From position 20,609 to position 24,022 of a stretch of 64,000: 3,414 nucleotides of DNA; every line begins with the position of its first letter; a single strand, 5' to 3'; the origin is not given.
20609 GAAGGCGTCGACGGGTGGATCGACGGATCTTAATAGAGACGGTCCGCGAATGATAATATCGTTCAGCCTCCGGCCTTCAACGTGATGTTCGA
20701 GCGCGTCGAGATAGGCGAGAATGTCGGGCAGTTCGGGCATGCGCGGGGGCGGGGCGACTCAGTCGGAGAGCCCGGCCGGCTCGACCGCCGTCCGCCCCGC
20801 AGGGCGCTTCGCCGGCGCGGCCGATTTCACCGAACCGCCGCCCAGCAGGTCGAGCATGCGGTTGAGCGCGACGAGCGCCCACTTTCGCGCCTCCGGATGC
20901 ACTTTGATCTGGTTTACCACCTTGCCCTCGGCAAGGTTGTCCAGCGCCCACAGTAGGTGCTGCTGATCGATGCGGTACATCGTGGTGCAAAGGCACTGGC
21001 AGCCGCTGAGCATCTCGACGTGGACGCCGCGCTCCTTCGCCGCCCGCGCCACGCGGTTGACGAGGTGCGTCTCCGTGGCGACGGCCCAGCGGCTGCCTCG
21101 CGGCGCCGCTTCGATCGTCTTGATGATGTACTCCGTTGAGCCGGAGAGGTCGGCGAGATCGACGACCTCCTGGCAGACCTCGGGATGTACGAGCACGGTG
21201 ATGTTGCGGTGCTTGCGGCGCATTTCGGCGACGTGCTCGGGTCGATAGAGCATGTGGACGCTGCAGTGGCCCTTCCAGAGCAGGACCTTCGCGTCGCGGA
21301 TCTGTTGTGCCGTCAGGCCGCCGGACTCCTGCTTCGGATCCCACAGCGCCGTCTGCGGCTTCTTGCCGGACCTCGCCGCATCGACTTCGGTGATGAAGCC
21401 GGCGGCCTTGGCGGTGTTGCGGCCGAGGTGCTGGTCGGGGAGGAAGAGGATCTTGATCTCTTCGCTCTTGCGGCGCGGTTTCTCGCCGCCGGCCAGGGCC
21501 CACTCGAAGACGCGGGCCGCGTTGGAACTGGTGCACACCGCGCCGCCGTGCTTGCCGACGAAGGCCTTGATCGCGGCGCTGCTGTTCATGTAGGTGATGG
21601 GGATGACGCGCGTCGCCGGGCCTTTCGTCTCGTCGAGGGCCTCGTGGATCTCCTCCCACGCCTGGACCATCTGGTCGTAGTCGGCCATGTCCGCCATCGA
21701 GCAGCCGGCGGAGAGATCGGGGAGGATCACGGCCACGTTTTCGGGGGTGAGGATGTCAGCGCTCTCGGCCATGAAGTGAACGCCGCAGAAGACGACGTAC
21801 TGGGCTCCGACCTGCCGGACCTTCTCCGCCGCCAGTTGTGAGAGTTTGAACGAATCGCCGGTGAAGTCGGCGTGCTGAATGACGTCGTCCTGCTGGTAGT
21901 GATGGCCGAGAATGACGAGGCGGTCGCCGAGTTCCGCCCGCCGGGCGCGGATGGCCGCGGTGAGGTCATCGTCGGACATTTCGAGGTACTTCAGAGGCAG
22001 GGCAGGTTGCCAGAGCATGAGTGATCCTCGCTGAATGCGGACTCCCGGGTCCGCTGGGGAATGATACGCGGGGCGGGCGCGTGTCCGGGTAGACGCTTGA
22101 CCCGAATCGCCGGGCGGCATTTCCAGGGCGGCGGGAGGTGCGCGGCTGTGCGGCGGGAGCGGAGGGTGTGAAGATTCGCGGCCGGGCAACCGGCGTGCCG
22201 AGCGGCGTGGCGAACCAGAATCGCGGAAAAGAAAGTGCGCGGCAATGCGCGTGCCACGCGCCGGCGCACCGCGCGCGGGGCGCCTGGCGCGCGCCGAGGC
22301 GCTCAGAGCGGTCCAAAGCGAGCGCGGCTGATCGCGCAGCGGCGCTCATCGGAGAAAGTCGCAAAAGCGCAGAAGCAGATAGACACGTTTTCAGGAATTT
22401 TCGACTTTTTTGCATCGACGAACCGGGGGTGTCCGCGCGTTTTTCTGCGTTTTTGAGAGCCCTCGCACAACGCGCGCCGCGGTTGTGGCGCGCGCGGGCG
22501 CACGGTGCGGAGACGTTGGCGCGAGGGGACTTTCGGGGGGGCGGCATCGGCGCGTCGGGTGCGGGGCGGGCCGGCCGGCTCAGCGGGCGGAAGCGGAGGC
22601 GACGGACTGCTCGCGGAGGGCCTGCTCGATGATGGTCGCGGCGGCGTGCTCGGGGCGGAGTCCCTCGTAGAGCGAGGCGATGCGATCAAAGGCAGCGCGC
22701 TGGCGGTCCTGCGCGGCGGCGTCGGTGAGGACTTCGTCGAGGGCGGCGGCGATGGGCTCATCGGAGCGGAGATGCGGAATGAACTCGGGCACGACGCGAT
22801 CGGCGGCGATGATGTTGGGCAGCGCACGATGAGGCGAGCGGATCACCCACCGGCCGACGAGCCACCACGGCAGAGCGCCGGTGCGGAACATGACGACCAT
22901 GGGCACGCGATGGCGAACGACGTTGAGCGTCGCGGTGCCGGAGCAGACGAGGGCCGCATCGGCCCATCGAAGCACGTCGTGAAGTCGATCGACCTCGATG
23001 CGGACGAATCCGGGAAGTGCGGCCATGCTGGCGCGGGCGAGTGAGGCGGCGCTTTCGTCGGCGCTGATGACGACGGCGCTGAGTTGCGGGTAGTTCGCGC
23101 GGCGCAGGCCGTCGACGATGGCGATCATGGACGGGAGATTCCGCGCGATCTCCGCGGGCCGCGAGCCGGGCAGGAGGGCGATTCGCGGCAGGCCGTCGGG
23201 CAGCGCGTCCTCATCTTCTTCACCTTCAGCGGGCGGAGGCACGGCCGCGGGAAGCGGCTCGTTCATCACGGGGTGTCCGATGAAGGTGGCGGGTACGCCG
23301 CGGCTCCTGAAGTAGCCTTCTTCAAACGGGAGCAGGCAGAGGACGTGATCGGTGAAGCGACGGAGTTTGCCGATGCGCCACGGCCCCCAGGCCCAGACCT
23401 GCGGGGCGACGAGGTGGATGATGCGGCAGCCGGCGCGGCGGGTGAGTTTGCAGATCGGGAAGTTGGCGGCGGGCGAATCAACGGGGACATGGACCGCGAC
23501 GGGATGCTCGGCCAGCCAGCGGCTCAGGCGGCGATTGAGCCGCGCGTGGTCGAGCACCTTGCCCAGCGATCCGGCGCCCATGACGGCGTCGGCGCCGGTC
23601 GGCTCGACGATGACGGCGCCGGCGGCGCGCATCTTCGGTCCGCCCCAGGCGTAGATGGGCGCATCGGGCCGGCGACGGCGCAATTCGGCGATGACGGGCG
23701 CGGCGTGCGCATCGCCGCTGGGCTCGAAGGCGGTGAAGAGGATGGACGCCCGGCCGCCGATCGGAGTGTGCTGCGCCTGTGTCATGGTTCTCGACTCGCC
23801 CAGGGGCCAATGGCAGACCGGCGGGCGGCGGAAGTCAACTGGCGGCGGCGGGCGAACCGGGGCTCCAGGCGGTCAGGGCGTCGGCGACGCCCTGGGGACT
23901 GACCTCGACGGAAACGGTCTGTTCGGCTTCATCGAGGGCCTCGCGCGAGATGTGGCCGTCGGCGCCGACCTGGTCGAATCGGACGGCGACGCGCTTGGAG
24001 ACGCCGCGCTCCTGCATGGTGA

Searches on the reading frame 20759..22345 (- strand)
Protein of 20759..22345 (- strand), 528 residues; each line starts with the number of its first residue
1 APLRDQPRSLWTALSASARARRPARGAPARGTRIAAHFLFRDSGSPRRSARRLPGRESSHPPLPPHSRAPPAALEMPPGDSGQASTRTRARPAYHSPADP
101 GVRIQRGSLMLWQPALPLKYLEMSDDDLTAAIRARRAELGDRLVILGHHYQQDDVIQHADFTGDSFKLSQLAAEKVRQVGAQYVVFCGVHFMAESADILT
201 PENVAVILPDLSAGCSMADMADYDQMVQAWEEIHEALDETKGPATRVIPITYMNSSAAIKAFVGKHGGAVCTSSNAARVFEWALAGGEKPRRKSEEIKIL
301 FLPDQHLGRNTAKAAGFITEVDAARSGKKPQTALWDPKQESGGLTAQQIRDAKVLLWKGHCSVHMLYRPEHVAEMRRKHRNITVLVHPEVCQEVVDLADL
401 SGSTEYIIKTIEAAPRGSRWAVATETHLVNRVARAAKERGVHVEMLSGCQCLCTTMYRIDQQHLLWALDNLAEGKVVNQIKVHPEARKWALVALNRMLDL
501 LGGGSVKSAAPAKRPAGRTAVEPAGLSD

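Call 61: search_protein_families(library=pfam, proteins=[window:20759-22345:-], max_evalue=0.01)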
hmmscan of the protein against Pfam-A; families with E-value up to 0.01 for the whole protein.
window:20759-22345:- (528 aa): 1 family
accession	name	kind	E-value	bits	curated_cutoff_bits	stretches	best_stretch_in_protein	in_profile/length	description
PF02445.21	NadA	-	5.7e-88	295.3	27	1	134-499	5-295/295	Quinolinate synthetase A protein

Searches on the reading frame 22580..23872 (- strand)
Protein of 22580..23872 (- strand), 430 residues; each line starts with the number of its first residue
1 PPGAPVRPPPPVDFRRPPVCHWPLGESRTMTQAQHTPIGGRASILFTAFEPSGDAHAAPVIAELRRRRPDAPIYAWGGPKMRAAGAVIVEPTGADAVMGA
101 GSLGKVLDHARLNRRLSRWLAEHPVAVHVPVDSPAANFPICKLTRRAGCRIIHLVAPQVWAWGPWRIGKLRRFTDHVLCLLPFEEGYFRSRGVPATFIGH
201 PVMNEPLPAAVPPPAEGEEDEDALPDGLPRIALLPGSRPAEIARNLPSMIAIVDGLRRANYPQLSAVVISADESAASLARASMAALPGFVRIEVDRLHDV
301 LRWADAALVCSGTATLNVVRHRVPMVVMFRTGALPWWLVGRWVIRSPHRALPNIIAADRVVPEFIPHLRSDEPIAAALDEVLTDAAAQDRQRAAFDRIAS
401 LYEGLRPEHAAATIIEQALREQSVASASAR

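Call 61: search_protein_families(library=pfam, proteins=[window:22580-23872:-], max_evalue=0.01)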
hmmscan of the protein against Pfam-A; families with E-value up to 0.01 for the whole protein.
window:22580-23872:- (430 aa): 1 family
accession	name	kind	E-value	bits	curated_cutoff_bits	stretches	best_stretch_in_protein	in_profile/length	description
PF02684.21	LpxB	-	8.6e-62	209.6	22.6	1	44-397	1-354/374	Lipid-A-disaccharide synthetase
